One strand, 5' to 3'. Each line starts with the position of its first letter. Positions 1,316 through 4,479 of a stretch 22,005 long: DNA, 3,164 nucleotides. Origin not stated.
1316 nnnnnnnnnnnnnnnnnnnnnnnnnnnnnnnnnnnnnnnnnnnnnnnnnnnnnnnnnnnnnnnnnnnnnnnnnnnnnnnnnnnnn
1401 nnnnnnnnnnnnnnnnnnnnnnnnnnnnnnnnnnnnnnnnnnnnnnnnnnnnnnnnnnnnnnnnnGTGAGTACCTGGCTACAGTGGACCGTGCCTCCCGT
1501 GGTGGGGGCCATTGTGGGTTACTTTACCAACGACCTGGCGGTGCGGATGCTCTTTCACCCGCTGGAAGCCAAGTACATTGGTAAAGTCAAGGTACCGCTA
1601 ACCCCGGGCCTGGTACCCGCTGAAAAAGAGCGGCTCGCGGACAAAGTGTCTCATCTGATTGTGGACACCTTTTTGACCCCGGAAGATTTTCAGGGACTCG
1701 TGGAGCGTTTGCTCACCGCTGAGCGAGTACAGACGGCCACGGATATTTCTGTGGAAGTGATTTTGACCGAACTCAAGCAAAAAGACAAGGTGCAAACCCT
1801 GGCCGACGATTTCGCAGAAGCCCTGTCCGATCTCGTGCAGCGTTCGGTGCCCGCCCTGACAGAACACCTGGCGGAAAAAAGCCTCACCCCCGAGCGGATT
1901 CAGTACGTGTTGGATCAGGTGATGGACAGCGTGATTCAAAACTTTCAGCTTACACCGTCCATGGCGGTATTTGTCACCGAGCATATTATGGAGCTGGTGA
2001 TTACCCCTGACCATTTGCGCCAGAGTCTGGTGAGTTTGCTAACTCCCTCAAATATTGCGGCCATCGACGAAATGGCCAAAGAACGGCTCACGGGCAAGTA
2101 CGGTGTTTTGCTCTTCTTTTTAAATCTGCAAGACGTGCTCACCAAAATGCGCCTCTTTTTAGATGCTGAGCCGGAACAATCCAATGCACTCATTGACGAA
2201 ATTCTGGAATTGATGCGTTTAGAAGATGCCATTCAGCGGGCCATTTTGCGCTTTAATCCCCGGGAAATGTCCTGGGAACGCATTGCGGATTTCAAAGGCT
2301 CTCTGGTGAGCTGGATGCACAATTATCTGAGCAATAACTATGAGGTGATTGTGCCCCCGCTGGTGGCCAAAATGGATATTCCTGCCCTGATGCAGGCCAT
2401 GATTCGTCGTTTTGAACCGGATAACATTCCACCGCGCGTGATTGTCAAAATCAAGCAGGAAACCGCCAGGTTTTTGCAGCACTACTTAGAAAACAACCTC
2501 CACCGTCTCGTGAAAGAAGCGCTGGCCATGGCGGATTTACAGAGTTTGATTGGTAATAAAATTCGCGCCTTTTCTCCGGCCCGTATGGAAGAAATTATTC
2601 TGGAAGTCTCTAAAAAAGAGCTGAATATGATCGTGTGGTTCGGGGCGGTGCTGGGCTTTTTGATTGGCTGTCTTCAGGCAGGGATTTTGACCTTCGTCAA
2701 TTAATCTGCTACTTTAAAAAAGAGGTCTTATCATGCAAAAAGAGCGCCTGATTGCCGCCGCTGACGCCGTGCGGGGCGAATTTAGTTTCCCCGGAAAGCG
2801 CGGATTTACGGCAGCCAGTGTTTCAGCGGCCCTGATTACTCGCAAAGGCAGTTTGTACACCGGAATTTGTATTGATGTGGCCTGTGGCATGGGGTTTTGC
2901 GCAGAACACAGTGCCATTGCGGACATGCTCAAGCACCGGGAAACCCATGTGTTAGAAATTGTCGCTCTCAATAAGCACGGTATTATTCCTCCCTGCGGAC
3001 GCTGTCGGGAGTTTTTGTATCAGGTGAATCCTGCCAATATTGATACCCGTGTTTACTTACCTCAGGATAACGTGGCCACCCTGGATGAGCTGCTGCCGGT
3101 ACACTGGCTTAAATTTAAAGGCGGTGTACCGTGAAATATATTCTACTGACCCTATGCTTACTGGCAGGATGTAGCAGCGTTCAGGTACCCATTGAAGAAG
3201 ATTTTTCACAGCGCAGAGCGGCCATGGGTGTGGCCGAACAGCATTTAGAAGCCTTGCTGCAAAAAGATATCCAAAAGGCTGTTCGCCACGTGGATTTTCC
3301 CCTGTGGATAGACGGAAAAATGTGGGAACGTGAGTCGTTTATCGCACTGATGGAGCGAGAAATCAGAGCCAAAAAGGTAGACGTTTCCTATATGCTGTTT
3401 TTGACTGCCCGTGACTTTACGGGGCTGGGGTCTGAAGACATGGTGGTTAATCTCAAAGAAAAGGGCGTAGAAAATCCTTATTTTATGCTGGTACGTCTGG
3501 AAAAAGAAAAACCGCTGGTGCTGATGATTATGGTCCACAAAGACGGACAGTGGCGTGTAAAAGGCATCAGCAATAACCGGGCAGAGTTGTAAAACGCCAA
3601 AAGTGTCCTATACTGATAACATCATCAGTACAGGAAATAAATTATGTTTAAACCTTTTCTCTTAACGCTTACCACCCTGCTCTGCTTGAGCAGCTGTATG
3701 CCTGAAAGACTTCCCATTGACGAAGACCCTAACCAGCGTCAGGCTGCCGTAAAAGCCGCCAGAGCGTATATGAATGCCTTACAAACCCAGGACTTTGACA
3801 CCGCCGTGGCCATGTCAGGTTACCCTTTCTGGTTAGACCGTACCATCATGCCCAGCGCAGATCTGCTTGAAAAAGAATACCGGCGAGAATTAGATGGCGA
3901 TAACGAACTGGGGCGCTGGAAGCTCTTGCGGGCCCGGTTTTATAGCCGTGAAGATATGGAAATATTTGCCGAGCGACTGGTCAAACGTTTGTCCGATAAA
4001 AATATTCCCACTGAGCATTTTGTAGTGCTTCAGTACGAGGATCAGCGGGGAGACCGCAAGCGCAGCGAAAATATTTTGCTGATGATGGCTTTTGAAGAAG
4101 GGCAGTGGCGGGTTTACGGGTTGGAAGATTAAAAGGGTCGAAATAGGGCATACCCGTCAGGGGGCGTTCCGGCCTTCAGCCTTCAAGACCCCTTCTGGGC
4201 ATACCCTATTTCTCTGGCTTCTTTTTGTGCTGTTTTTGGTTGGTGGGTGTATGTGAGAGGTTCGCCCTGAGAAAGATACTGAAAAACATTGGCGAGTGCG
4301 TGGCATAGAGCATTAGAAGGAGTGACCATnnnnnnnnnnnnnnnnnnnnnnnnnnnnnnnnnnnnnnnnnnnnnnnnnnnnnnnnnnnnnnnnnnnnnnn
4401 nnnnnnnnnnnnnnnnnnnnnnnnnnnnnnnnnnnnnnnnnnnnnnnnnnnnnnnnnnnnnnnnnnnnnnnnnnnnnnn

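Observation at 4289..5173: Convergent, 3'-overlapping gene pair: a colicin-D-immunity-like protein and a glycine-zipper bacteriocin-like protein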

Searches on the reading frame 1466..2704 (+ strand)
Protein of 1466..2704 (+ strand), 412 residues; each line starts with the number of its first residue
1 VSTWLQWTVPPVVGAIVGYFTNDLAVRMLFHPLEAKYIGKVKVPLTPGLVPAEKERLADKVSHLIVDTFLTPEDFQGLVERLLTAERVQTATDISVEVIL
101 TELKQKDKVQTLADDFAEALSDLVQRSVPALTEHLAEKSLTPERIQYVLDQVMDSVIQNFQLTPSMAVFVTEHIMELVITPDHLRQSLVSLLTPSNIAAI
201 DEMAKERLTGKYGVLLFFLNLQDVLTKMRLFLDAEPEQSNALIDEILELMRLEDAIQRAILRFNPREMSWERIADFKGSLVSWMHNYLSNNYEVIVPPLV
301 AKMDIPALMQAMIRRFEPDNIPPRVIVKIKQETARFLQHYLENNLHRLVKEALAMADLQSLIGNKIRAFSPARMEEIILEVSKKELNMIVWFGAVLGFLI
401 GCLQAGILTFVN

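Call 17: search_protein_families(library=pfam, proteins=[window:1466-2704:+], max_evalue=0.001)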
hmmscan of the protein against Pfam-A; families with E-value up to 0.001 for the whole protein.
window:1466-2704:+ (412 aa): 1 family
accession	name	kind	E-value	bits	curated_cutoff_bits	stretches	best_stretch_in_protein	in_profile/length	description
PF04286.17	DUF445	-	2.3e-41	143.3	33.8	1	13-410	2-367/368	Protein of unknown function (DUF445)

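Call 67: find_encoding_contigs(protein=window:1466-2704:+, flank=10000, max_places=3)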
Protein window:1466-2704:+ (412 aa): no gene with exactly this product is on record in the collection.

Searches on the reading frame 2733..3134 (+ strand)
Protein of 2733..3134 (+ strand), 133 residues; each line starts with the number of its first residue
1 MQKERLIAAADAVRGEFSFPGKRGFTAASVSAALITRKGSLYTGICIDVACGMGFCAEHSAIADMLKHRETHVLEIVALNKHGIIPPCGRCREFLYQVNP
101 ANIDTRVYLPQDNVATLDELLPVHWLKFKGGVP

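Call 3: search_protein_families(library=pfam, proteins=[window:2733-3134:+], max_evalue=1)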
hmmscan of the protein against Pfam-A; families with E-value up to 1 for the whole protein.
window:2733-3134:+ (133 aa): 3 families
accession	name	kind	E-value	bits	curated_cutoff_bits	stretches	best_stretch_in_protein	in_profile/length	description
PF00383.29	dCMP_cyt_deam_1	-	3.8e-05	24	25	1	27-101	23-96/102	Cytidine and deoxycytidylate deaminase zinc-binding region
PF09947.15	DUF2180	-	0.023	15.3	22.2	1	43-65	16-36/68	Uncharacterized protein conserved in archaea (DUF2180)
PF14421.12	LmjF365940-deam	-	0.044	13.9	27.1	1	86-110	180-204/218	LmjF365940 subfamily CDD/CDA-like deaminase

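Call 48: search_protein_families(library=phrogs, proteins=[window:2733-3134:+], max_evalue=0.1)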
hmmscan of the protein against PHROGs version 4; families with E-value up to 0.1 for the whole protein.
window:2733-3134:+ (133 aa): 0 families

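Call 49: search_protein_families(library=padloc, proteins=[window:2733-3134:+], max_evalue=0.1)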
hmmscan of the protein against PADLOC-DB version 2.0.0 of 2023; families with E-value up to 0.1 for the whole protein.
window:2733-3134:+ (133 aa): 0 families

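Call 73: search_protein_families(library=ncbifam, proteins=[window:2733-3134:+], max_evalue=0.001)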
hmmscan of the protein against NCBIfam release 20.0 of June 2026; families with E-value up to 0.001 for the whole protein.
window:2733-3134:+ (133 aa): 7 families
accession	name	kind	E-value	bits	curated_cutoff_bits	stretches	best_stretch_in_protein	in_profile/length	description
NF004064.0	PRK05578.1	equivalog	2.1e-14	53.7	74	1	25-124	24-122/130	cytidine deaminase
TIGR01354.1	cyt_deam_tetra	equivalog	9.6e-13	48.5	113.65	1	29-123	22-119/126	cytidine deaminase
NF009076.0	PRK12411.1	equivalog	5.9e-11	42.5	216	1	1-122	1-122/132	cytidine deaminase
NF005314.0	PRK06848.1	equivalog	2.9e-08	33.8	131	1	28-124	27-133/139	cytidine deaminase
NF006155.0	PRK08298.1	equivalog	1e-07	32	129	1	27-127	22-131/136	cytidine deaminase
NF006537.0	PRK09027.1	equivalog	3e-07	30.1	153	1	30-122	73-162/295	cytidine deaminase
TIGR01355.1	cyt_deam_dimer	equivalog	2.6e-05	23.6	275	1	29-123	44-138/283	cytidine deaminase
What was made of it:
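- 2733..4132 (+): The rest of the variable stretch between the 191-aa gene and the DUF445 gene. It holds a cytidine-deaminase-like gene (2733..3134) and two paralogous lipoprotein genes (3131..3592 and 3644..4132). The deaminase-like protein scores below the NCBIfam equivalog cut-offs (call 73).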

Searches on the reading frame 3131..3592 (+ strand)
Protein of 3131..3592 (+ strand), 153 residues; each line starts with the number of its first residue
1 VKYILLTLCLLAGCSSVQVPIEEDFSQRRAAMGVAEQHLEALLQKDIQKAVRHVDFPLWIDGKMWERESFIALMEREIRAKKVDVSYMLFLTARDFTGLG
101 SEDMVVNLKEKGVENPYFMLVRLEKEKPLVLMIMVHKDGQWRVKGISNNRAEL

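Call 3: search_protein_families(library=pfam, proteins=[window:3131-3592:+], max_evalue=1)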
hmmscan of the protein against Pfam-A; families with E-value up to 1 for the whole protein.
window:3131-3592:+ (153 aa): 1 family
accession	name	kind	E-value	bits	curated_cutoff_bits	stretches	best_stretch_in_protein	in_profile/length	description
PF07005.16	SBD_N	-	0.13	12.5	25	1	18-80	129-191/230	Sugar-binding N-terminal domain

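Call 4: search_protein_families(library=ncbifam, proteins=[window:3131-3592:+], max_evalue=1)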
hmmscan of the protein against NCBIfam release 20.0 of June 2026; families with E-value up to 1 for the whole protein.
window:3131-3592:+ (153 aa): 2 families
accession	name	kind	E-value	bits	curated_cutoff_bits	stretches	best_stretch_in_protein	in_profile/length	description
NF033714.1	blaBBI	exception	0.11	11.9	625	1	2-36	14-47/304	BBI family class A beta-lactamase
NF007710.0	PRK10406.1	subfamily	0.17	10.9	550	1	75-140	366-428/432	MFS family transporter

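Call 48: search_protein_families(library=phrogs, proteins=[window:3131-3592:+], max_evalue=0.1)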
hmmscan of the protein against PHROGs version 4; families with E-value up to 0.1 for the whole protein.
window:3131-3592:+ (153 aa): 0 families

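Call 49: search_protein_families(library=padloc, proteins=[window:3131-3592:+], max_evalue=0.1)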
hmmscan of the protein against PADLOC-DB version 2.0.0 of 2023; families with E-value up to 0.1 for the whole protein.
window:3131-3592:+ (153 aa): 0 families

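Call 84: search_solved_structures(query=window:3131-3592:+, max_evalue=1)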
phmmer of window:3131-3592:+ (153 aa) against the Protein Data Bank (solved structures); distinct sequences matched with E-value up to 1: 3.
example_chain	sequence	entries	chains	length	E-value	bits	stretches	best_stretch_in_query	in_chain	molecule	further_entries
1vbr_A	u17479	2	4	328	0.38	14.1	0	35-79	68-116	endo-1,4-beta-xylanase B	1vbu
5mqf_K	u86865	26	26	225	0.55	13.6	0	67-121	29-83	Pre-mRNA-splicing factor SPF27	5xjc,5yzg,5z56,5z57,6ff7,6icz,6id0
3niy_A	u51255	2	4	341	0.86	12.9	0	49-79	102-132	Endo-1,4-beta-xylanase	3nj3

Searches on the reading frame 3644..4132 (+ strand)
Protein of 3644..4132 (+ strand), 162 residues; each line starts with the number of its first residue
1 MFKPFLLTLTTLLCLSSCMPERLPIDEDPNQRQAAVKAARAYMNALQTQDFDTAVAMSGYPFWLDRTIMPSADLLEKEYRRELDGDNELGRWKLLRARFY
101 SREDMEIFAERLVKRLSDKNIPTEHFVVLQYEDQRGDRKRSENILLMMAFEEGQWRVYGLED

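Call 3: search_protein_families(library=pfam, proteins=[window:3644-4132:+], max_evalue=1)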
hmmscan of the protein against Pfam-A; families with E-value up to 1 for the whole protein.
window:3644-4132:+ (162 aa): 2 families
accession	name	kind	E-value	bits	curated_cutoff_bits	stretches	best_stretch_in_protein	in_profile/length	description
PF13211.12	DUF4019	-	0.054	14.4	26.5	1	117-159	61-103/104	Protein of unknown function (DUF4019)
PF07858.18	LEH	-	0.17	12.7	24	1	35-57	3-25/122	Limonene-1,2-epoxide hydrolase catalytic domain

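Call 4: search_protein_families(library=ncbifam, proteins=[window:3644-4132:+], max_evalue=1)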
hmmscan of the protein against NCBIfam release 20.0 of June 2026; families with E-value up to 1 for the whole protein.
window:3644-4132:+ (162 aa): 0 families

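Call 48: search_protein_families(library=phrogs, proteins=[window:3644-4132:+], max_evalue=0.1)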
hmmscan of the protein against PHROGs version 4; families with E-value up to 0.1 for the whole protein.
window:3644-4132:+ (162 aa): 0 families

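Call 49: search_protein_families(library=padloc, proteins=[window:3644-4132:+], max_evalue=0.1)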
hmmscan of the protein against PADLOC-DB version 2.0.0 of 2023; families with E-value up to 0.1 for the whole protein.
window:3644-4132:+ (162 aa): 0 families

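Call 83: search_solved_structures(query=window:3644-4132:+, max_evalue=1)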
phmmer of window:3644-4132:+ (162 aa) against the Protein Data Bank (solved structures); distinct sequences matched with E-value up to 1: 1.
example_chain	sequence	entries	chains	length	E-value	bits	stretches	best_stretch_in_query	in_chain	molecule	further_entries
2bng_A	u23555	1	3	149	0.057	16.6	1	29-59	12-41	MB2760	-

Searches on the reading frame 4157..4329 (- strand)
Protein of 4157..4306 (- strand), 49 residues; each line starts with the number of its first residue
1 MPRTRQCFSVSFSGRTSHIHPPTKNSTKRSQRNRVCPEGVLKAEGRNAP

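Call 51: search_protein_families(library=pfam, proteins=[window:4157-4306:-, window:4183-4329:-], max_evalue=10)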
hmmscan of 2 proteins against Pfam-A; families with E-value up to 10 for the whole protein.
window:4157-4306:- (49 aa): 0 families

window:4183-4329:- (48 aa): 1 family
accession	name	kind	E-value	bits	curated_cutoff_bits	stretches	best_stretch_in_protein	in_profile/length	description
PF22981.1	RM2_Med14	-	0.075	13.3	27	1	20-45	50-75/80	Mediator of RNA polymerase II transcription subunit 14, RM2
